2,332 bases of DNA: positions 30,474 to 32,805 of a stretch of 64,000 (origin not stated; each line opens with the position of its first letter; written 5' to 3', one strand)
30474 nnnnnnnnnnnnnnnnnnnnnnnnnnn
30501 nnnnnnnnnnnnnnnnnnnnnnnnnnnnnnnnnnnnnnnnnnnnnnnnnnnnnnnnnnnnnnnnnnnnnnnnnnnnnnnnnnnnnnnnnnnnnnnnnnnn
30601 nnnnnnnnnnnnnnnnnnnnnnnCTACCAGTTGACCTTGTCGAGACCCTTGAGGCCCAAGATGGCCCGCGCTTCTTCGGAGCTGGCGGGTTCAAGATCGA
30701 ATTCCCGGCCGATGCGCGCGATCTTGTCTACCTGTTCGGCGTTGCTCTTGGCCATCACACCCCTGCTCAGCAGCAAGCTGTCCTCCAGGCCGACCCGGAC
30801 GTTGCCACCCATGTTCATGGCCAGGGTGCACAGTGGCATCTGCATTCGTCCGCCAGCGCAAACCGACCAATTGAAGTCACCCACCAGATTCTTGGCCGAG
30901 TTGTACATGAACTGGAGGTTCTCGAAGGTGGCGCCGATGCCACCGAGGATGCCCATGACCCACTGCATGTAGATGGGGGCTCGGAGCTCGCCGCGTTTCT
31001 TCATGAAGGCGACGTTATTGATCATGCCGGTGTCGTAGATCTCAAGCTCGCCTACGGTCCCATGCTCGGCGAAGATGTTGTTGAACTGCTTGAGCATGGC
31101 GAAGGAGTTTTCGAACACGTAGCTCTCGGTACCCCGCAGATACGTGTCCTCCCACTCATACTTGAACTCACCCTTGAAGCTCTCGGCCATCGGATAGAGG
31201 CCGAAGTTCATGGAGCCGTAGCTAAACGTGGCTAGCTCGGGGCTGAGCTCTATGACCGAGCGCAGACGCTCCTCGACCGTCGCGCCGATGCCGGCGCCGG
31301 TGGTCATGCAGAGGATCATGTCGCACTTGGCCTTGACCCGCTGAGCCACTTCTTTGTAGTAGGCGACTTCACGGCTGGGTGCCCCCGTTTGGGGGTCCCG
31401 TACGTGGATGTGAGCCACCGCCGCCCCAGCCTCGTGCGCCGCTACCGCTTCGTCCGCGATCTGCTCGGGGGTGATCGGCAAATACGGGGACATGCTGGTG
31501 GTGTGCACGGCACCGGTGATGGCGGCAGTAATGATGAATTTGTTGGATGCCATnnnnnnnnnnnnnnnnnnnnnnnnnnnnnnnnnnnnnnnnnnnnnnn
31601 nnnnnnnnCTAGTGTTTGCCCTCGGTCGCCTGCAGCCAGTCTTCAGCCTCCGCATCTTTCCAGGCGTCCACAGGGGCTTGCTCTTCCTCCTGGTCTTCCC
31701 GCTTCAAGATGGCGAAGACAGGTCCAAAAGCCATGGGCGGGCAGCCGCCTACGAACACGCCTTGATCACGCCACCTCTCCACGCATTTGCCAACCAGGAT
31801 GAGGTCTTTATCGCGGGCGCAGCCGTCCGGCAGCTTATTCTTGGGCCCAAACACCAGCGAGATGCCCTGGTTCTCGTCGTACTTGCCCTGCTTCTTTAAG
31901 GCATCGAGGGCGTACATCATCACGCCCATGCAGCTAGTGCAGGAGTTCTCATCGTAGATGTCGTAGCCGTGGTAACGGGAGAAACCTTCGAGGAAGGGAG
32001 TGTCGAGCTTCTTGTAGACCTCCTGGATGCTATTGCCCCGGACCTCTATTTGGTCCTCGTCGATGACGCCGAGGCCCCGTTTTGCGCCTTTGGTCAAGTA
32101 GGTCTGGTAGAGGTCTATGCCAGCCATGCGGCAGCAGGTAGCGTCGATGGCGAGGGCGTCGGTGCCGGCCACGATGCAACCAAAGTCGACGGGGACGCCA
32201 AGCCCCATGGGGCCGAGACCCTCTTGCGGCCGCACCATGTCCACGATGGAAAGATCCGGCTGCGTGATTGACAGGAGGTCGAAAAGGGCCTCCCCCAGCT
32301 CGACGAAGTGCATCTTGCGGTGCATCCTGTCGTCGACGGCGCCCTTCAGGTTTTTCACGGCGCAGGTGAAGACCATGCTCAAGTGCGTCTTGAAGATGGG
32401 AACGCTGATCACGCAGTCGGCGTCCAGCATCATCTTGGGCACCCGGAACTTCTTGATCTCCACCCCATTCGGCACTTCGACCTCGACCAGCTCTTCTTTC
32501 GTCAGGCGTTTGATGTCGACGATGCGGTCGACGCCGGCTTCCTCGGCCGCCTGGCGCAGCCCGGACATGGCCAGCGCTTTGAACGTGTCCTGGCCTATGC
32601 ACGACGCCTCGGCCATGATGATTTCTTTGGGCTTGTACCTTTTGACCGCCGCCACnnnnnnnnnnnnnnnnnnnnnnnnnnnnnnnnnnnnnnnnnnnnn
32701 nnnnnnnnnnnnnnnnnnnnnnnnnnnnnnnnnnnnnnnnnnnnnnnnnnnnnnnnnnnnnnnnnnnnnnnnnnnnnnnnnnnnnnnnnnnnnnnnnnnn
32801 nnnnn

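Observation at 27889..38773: Ten-gene same-strand cluster built around a BKACE enzyme: a candidate uncharacterised beta-hydroxy/beta-keto acid catabolic route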

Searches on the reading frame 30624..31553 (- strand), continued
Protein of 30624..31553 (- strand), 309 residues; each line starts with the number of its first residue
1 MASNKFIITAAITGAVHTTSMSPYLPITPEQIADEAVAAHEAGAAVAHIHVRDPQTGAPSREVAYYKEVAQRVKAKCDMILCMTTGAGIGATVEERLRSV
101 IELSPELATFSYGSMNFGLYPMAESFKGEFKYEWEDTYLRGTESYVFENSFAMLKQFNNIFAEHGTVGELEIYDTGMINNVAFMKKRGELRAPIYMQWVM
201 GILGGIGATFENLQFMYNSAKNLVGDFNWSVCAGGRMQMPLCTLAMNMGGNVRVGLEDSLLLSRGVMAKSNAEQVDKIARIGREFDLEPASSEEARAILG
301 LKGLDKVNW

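Call 62: search_protein_families(library=pfam, proteins=[L052:11608-13200:+, L052:10750-11493:+, L023:5442-6380:+, L023:6377-7243:+, L024:17589-18776:+], max_evalue=0.001)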
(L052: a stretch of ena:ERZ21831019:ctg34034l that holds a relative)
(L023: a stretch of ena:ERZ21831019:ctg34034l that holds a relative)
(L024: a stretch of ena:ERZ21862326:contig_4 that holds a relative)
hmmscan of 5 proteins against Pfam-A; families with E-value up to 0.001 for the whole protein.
L052:11608-13200:+ (531 aa): 3 families
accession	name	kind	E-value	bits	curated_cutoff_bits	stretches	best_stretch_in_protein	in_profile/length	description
PF00501.34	AMP-binding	-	2.1e-77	261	29.9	1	65-444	7-375/384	AMP-binding enzyme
PF16177.11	ACAS_N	-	5.6e-25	87.4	27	1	3-57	1-55/55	Acetyl-coenzyme A synthetase N-terminus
PF13193.12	AMP-binding_C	-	0.00012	23.4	24.5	1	509-530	2-23/76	AMP-binding enzyme C-terminal domain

L052:10750-11493:+ (247 aa): 1 family
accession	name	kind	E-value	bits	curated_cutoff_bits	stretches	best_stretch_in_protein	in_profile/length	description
PF01969.22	Ni_insertion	-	6.3e-66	223.5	22.1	1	4-235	1-237/375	Nickel insertion protein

L023:5442-6380:+ (312 aa): 1 family
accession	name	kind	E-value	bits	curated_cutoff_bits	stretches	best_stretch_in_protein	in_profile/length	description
PF03358.20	FMN_red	-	4.3e-11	43.1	24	1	9-163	2-141/152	NADPH-dependent FMN reductase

L023:6377-7243:+ (288 aa): 5 families
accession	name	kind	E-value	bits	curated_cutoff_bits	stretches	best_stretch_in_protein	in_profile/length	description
PF05368.20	NmrA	-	4.4e-27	95.9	27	1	2-268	5-280/298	NmrA-like family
PF13460.12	NAD_binding_10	-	5e-18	66.1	27.2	1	8-151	3-158/184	NAD(P)H-binding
PF01073.25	3Beta_HSD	-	1.1e-06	28.3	22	1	5-103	3-116/280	3-beta hydroxysteroid dehydrogenase/isomerase family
PF01370.27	Epimerase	-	1.1e-05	25.4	20.9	1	2-102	1-114/240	NAD dependent epimerase/dehydratase family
PF02254.24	TrkA_N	-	0.00044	21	23.8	1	8-61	6-58/116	TrkA-N domain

L024:17589-18776:+ (395 aa): 11 families
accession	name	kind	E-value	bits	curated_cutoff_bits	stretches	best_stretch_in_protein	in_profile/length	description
PF00890.30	FAD_binding_2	-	4.1e-37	128.8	20.4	1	28-277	1-258/414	FAD binding domain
PF12831.13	FAD_oxidored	-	4.5e-17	62.9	27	1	28-217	1-145/416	FAD dependent oxidoreductase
PF01266.30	DAO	-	1.5e-12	48.1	27.9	1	28-222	1-208/353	FAD dependent oxidoreductase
PF03486.20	HI0933_like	-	3.1e-11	43.6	50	1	28-219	2-165/244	HI0933-like protein Rossmann domain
PF07992.20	Pyr_redox_2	-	7.4e-10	39.2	26.1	1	28-223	2-114/291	Pyridine nucleotide-disulphide oxidoreductase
PF01946.23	Thi4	-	1.2e-08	35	26.2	1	23-68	14-60/235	Thi4 family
PF01134.28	GIDA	-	4.7e-07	29.6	22.1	0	28-58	1-29/391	Glucose inhibited division protein A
PF01494.25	FAD_binding_3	-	2e-06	27.7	22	0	160-219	101-160/349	FAD binding domain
PF13738.12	Pyr_redox_3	-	8.5e-06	25.7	30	0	30-60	1-32/305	Pyridine nucleotide-disulphide oxidoreductase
PF13450.12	NAD_binding_8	-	5.2e-05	23.9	21.9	1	34-65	4-35/68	NAD(P)-binding Rossmann-like domain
PF00070.33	Pyr_redox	-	7e-05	23.7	22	0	155-199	36-81/82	Pyridine nucleotide-disulphide oxidoreductase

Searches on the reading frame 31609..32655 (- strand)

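Call 5: search_protein_families(library=pfam, proteins=[window:31609-32655:-], max_evalue=0.01)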
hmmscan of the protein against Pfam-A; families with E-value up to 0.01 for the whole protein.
window:31609-32655:- (348 aa): 1 family
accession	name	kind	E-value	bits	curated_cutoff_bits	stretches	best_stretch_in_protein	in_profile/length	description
PF04015.17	DUF362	-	4.7e-39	135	24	1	4-176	30-200/200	Domain of unknown function (DUF362)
